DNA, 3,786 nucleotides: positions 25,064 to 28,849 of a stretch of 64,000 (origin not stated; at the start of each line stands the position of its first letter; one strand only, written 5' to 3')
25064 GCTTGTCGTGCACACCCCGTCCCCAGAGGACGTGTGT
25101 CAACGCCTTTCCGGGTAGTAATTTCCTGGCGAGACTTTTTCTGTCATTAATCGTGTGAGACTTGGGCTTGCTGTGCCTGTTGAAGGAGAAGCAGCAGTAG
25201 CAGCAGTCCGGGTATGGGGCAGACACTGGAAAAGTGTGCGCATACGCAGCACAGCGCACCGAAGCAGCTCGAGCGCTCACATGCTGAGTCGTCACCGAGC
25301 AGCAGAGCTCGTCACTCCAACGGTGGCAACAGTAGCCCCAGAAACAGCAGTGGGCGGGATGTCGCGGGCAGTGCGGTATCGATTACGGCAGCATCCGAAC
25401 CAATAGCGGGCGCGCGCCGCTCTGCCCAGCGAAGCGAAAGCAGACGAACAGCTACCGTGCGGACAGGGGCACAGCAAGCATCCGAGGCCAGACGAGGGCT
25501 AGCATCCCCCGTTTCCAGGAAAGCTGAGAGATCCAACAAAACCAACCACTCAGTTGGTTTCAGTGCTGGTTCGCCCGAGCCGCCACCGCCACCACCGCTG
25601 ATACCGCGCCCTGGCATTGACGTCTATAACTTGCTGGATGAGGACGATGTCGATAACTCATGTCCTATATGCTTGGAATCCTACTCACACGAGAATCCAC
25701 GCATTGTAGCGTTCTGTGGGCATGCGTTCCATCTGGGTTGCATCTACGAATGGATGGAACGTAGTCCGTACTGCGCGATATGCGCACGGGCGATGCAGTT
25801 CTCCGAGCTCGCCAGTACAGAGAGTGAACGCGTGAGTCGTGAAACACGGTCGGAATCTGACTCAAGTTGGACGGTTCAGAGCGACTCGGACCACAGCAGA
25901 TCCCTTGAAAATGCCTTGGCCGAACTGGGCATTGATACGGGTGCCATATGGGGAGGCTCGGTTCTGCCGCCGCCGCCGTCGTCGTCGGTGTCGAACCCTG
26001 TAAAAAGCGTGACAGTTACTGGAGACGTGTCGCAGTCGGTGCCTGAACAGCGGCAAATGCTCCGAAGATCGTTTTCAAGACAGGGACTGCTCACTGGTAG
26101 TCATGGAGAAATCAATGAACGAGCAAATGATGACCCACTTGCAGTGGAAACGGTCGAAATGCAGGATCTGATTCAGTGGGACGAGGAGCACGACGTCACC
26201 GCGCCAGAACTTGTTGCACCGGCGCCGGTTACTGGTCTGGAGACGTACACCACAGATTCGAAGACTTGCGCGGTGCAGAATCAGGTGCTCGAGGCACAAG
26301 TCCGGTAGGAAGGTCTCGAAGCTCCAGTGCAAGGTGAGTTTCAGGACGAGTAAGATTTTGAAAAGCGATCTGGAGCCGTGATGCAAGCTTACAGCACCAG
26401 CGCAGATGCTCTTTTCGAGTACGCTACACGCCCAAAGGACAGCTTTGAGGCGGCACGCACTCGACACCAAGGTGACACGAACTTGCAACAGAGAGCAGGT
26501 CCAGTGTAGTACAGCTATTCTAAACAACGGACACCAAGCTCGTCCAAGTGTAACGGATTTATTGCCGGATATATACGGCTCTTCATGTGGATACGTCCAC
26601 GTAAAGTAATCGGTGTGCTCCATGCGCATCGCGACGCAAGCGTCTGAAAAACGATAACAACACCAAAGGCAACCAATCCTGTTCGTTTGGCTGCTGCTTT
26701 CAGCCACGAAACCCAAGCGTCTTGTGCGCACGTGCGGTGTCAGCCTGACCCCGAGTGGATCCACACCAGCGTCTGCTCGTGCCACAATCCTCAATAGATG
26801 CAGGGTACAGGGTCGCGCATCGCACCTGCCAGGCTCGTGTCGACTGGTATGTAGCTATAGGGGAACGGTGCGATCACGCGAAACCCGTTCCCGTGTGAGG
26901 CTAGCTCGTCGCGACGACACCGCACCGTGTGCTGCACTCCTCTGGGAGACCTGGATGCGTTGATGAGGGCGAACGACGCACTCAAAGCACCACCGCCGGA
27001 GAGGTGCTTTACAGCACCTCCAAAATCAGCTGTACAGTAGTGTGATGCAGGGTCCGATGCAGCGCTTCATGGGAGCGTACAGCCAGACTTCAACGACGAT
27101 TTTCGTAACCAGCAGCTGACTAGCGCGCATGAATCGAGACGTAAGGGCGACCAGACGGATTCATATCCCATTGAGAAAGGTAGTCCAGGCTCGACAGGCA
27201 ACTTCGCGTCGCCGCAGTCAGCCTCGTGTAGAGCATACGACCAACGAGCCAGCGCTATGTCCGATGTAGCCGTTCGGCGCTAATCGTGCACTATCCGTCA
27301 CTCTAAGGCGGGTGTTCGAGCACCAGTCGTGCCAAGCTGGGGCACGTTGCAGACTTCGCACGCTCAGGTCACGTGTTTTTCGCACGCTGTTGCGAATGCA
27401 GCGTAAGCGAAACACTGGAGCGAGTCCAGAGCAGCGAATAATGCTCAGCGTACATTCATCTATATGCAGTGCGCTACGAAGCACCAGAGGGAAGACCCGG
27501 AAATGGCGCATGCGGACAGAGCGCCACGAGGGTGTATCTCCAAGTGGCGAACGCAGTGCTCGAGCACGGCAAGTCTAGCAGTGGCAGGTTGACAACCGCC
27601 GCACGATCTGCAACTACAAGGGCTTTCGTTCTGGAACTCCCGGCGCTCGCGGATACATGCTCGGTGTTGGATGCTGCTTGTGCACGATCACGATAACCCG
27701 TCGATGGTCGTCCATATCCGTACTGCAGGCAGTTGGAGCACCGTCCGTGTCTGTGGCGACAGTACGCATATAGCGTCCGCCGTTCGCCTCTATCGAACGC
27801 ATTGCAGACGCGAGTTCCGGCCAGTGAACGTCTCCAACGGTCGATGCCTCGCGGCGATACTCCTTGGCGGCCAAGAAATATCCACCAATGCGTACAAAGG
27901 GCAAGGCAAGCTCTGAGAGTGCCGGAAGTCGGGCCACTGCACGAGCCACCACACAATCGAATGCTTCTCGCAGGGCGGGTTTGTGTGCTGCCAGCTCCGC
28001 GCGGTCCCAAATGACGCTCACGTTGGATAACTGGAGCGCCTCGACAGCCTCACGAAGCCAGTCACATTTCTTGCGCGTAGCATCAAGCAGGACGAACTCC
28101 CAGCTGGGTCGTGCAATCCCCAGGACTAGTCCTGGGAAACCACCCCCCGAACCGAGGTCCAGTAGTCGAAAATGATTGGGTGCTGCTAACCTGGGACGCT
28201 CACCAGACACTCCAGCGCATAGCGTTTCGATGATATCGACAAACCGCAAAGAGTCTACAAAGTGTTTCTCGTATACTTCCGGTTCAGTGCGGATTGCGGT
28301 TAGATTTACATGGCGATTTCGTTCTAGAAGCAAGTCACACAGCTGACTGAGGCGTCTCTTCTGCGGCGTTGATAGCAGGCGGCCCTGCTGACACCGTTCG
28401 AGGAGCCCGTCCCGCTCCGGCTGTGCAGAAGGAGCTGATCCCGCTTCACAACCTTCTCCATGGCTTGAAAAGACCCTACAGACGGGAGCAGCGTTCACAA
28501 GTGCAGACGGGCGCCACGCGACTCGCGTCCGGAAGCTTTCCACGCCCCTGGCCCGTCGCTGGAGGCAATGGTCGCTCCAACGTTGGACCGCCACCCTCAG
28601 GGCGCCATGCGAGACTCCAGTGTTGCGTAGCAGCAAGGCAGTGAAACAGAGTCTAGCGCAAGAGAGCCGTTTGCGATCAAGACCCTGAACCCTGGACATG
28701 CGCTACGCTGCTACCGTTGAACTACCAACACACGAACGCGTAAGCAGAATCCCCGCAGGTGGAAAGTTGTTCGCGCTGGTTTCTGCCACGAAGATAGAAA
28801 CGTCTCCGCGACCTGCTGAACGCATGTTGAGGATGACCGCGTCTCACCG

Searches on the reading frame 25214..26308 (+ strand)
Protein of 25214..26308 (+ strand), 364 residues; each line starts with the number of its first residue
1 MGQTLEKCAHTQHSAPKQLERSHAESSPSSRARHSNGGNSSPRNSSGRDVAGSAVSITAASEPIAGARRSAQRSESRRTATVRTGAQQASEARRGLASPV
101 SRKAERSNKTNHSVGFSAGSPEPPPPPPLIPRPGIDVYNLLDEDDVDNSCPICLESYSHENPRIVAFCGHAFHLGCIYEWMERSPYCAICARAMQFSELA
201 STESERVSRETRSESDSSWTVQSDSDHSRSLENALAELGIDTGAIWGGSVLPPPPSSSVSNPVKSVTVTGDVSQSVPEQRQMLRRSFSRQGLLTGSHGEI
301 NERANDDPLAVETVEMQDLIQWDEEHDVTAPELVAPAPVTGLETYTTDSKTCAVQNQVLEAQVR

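Call 38: search_protein_families(library=pfam, proteins=[window:25214-26308:+])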
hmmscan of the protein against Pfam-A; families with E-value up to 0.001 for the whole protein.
window:25214-26308:+ (364 aa): 9 families
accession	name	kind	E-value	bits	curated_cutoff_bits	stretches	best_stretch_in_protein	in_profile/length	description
PF13639.12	zf-RING_2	-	1.3e-10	41.8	27.3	1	148-190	1-43/44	Ring finger domain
PF13445.12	zf-RING_UBOX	-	7.1e-08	32.8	25.2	1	150-187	1-38/39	RING-type zinc-finger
PF12678.13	zf-rbx1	-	1e-07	32.5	31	1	145-190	9-54/55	RING-H2 zinc finger domain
PF13923.12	zf-C3HC4_2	-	1.5e-06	28.4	27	1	150-190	2-40/40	Zinc finger, C3HC4 type (RING finger)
PF00097.31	zf-C3HC4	-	2.5e-06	27.7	21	1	150-190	1-40/40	Zinc finger, C3HC4 type (RING finger)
PF17123.11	zf-RING_11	-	4.5e-06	26.7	27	1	150-177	2-29/29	RING-like zinc finger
PF14634.12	zf-RING_5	-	0.00017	21.9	27.9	1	150-191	2-42/43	zinc-RING finger domain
PF12861.13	zf-ANAPC11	-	0.0002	21.8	25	1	147-196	12-63/65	Anaphase-promoting complex subunit 11 RING-H2 finger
PF23555.2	zf-RING_Vps41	-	0.00041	20.3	30.3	1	149-191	2-51/52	Vps41 C-terminal RING finger domain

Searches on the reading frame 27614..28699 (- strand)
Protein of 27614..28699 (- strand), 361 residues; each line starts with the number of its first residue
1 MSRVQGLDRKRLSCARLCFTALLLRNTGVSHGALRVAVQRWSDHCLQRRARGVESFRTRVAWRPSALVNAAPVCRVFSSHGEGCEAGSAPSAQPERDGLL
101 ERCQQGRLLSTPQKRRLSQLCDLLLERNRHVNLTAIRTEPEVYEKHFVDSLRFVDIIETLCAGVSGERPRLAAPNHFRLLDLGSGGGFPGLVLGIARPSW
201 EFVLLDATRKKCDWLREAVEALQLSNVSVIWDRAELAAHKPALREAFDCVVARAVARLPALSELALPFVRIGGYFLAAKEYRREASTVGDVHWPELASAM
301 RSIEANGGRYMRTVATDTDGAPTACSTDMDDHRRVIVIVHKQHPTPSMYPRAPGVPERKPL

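Call 38: search_protein_families(library=pfam, proteins=[window:27614-28699:-])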
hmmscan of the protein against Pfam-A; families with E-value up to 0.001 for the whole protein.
window:27614-28699:- (361 aa): 2 families
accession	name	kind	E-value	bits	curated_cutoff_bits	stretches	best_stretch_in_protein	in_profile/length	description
PF02527.21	GidB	-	6.6e-37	127.1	27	1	114-282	2-151/184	rRNA small subunit methyltransferase G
PF13847.12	Methyltransf_31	-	0.00058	20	27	1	178-260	6-92/145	Methyltransferase domain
